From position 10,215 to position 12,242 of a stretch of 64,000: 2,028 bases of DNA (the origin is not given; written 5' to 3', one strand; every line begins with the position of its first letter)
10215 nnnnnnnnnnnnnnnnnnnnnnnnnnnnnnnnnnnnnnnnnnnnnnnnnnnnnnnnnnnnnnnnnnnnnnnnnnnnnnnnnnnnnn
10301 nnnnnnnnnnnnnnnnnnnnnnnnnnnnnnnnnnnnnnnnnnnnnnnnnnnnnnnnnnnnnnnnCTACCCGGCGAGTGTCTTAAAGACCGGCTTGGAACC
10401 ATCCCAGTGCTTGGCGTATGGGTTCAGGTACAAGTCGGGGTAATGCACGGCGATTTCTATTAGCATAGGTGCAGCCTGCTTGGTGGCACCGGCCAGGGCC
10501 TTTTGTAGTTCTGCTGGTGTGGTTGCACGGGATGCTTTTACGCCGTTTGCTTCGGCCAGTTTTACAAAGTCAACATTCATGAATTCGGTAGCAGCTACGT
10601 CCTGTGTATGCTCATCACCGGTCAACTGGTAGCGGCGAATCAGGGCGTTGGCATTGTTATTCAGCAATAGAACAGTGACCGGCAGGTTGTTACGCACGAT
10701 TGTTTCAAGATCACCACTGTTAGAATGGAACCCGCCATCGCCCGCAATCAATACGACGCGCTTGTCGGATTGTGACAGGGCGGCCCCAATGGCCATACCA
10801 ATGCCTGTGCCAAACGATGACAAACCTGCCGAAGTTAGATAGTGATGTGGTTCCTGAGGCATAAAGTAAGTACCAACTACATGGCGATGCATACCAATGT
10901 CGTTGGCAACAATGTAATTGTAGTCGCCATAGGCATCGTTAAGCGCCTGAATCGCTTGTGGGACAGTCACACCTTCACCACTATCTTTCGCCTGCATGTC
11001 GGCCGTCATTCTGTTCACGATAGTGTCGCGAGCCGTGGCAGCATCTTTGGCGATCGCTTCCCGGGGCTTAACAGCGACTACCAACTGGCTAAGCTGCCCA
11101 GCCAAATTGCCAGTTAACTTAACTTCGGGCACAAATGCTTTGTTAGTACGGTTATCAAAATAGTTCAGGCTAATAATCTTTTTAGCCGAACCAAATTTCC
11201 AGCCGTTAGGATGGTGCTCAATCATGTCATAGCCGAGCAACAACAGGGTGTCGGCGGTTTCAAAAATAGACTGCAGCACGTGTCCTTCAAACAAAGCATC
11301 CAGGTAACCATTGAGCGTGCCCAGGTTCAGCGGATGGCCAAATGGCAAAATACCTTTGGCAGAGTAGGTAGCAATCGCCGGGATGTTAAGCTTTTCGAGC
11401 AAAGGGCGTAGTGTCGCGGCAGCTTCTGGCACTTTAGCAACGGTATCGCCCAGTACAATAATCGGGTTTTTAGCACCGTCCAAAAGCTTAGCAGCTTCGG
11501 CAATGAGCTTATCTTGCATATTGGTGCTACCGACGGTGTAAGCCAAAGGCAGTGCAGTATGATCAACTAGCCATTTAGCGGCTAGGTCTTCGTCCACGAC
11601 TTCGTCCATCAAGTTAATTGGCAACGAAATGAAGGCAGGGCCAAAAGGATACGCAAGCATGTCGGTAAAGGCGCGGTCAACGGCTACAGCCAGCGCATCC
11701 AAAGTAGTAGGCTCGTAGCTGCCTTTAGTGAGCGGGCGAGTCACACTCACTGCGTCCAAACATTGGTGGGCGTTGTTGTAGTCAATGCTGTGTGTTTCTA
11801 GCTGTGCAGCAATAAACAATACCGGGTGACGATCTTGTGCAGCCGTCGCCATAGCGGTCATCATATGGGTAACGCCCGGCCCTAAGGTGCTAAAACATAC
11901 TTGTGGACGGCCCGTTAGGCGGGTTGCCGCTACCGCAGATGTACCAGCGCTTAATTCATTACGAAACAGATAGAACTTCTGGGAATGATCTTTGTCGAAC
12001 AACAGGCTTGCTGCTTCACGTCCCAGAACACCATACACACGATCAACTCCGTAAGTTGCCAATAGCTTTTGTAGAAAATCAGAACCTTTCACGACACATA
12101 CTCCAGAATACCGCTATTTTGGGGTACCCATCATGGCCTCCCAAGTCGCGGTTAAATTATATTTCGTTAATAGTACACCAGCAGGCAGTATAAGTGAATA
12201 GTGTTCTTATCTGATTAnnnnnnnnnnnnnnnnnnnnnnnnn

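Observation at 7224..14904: Compact enzyme cluster resembling a small biosynthetic gene cluster: divergent SHMT-family enzyme, aminotransferase, stand-alone GTP cyclohydrolase II, ALS-like TPP enzyme, APH/ChoK kinase, HAD phosphatase and PAP2 membrane protein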

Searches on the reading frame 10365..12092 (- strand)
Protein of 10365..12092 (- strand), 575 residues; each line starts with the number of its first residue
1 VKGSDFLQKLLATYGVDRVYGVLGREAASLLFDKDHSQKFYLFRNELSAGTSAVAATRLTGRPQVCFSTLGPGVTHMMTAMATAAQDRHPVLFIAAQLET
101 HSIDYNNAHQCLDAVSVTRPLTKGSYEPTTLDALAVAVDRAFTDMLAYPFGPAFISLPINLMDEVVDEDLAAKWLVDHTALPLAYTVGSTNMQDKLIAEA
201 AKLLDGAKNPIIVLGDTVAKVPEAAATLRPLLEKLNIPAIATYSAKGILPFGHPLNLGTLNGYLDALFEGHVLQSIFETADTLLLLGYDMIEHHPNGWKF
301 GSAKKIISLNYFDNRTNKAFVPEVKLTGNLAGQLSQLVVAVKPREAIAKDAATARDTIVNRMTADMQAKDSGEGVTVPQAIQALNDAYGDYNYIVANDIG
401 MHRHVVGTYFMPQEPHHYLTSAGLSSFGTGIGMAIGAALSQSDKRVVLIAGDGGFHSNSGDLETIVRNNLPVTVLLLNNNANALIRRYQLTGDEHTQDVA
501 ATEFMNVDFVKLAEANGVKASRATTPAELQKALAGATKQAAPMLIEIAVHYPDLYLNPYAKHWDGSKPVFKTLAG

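Call 3: search_protein_families(library=pfam, proteins=[window:10365-12092:-], max_evalue=0.01)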
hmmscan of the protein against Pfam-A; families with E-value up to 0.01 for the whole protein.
window:10365-12092:- (575 aa): 3 families
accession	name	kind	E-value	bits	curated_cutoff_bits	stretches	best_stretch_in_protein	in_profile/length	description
PF02775.26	TPP_enzyme_C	-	1e-37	129.7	21.9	1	398-547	1-151/151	Thiamine pyrophosphate enzyme, C-terminal TPP binding domain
PF02776.23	TPP_enzyme_N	-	2.5e-25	89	26.8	1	1-116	1-118/119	Thiamine pyrophosphate enzyme, N-terminal TPP binding domain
PF00205.28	TPP_enzyme_M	-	8.8e-20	71.2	30.4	1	197-337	1-137/137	Thiamine pyrophosphate enzyme, central domain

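Call 4: search_protein_families(library=ncbifam, proteins=[window:10365-12092:-], max_evalue=0.01)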
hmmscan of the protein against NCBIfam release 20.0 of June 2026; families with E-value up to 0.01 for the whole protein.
window:10365-12092:- (575 aa): 58 families (the best 25 are shown)
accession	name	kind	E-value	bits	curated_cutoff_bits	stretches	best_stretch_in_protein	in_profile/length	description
NF006187.0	PRK08322.1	equivalog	1.4e-90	304.3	509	1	1-552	2-531/548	acetolactate synthase large subunit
NF006378.0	PRK08617.1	equivalog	1.5e-84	284.3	510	1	2-553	9-542/556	acetolactate synthase AlsS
TIGR02418.1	acolac_catab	equivalog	3e-74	250.4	551.1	1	4-553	2-533/539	acetolactate synthase AlsS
TIGR00118.1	acolac_lg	equivalog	8.7e-72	242.3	538.35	1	1-552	1-537/557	biosynthetic-type acetolactate synthase large subunit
NF004919.0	PRK06276.1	equivalog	3.5e-67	227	866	1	1-550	1-539/582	acetolactate synthase large subunit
NF006524.0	PRK08978.1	equivalog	5.9e-65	219.6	738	1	1-550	1-525/548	acetolactate synthase 2 catalytic subunit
NF006122.0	PRK08266.1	subfamily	2.5e-64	217.7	571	1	3-550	6-525/543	hypothetical protein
NF006016.1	PRK08155.1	equivalog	1.6e-63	215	870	1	1-551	3-534/554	acetolactate synthase large subunit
NF005712.0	PRK07524.1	subfamily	1.9e-62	211.5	500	1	5-549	7-529/536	5-guanidino-2-oxopentanoate decarboxylase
NF006052.0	PRK08199.1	subfamily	2e-59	201.4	539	1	2-550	9-538/559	thiamine pyrophosphate protein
NF006377.0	PRK08611.1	equivalog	1.2e-58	199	742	1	2-550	5-530/576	pyruvate oxidase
NF004710.0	PRK06048.1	equivalog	2.4e-57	194.7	976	1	1-551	8-539/561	acetolactate synthase large subunit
NF005860.0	PRK07789.1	equivalog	4.5e-57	193.7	881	1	1-550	34-579/615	acetolactate synthase large subunit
NF006721.0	PRK09259.1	equivalog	2.1e-55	188.5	557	1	3-549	17-550/574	oxalyl-CoA decarboxylase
NF006581.0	PRK09107.1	equivalog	2.3e-54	184.7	974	1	1-550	11-554/595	acetolactate synthase 3 large subunit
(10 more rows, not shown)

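Call 22: search_solved_structures(query=window:10365-12092:-, max_evalue=1e-30)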
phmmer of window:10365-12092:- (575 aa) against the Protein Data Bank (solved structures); distinct sequences matched with E-value up to 1e-30: 40.
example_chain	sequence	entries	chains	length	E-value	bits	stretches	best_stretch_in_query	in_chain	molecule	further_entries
1upa_A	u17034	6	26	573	4e-112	378.6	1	10-551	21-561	CARBOXYETHYLARGININE SYNTHASE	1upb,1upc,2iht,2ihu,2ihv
9zgl_A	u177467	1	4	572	7.9e-62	212.5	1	2-553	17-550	Ancestral acetolactate synthase, catabolic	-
4rjj_A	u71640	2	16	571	4.5e-56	193.6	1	2-553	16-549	Acetolactate synthase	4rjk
4rji_A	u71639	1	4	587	5e-56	193.4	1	2-553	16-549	Acetolactate synthase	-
1ozf_A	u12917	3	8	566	2e-55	191.4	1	3-554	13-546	Acetolactate synthase, catabolic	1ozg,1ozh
5d6r_B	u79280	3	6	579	2.1e-55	191.4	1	3-554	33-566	Acetolactate synthase, catabolic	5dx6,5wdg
24pi_A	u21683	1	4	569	7.2e-54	186.3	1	3-554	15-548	Ancestral acetolactate synthase, catabolic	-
13bb_A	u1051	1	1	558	1.2e-51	178.9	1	5-540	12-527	acetolactate synthase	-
6lpi_A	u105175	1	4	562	7.3e-48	166.5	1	3-550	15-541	Acetolactate synthase isozyme 1 large subunit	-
6dek_A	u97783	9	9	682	7.4e-44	153.2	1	3-551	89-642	Acetolactate synthase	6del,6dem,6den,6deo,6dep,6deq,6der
1jsc_A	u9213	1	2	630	8.3e-43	149.8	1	3-550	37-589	ACETOHYDROXY-ACID SYNTHASE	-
6u9d_A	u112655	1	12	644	9e-43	149.7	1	3-550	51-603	Acetolactate synthase catalytic subunit, mitochondrial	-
1n0h_A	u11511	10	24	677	1.1e-42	149.4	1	3-550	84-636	Acetolactate synthase | Acetolactate synthase, mitochondrial | Acetolactate synthase catalytic subunit, mitochondrial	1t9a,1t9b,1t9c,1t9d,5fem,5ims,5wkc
9yjz_A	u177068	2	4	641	3.1e-42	147.9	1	3-548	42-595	Acetolactate synthase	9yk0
6wo1_A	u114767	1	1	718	8.2e-41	143.2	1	2-534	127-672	Acetohydroxyacid synthase catalytic subunit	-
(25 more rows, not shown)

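Call 67: search_solved_structures(query=window:10365-12092:-, max_evalue=1e-100, show_alignments=1)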
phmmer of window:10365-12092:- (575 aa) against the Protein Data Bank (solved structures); distinct sequences matched with E-value up to 1e-100: 1.
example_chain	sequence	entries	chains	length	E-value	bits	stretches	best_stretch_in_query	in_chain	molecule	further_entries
1upa_A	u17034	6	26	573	4e-112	378.6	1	10-551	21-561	CARBOXYETHYLARGININE SYNTHASE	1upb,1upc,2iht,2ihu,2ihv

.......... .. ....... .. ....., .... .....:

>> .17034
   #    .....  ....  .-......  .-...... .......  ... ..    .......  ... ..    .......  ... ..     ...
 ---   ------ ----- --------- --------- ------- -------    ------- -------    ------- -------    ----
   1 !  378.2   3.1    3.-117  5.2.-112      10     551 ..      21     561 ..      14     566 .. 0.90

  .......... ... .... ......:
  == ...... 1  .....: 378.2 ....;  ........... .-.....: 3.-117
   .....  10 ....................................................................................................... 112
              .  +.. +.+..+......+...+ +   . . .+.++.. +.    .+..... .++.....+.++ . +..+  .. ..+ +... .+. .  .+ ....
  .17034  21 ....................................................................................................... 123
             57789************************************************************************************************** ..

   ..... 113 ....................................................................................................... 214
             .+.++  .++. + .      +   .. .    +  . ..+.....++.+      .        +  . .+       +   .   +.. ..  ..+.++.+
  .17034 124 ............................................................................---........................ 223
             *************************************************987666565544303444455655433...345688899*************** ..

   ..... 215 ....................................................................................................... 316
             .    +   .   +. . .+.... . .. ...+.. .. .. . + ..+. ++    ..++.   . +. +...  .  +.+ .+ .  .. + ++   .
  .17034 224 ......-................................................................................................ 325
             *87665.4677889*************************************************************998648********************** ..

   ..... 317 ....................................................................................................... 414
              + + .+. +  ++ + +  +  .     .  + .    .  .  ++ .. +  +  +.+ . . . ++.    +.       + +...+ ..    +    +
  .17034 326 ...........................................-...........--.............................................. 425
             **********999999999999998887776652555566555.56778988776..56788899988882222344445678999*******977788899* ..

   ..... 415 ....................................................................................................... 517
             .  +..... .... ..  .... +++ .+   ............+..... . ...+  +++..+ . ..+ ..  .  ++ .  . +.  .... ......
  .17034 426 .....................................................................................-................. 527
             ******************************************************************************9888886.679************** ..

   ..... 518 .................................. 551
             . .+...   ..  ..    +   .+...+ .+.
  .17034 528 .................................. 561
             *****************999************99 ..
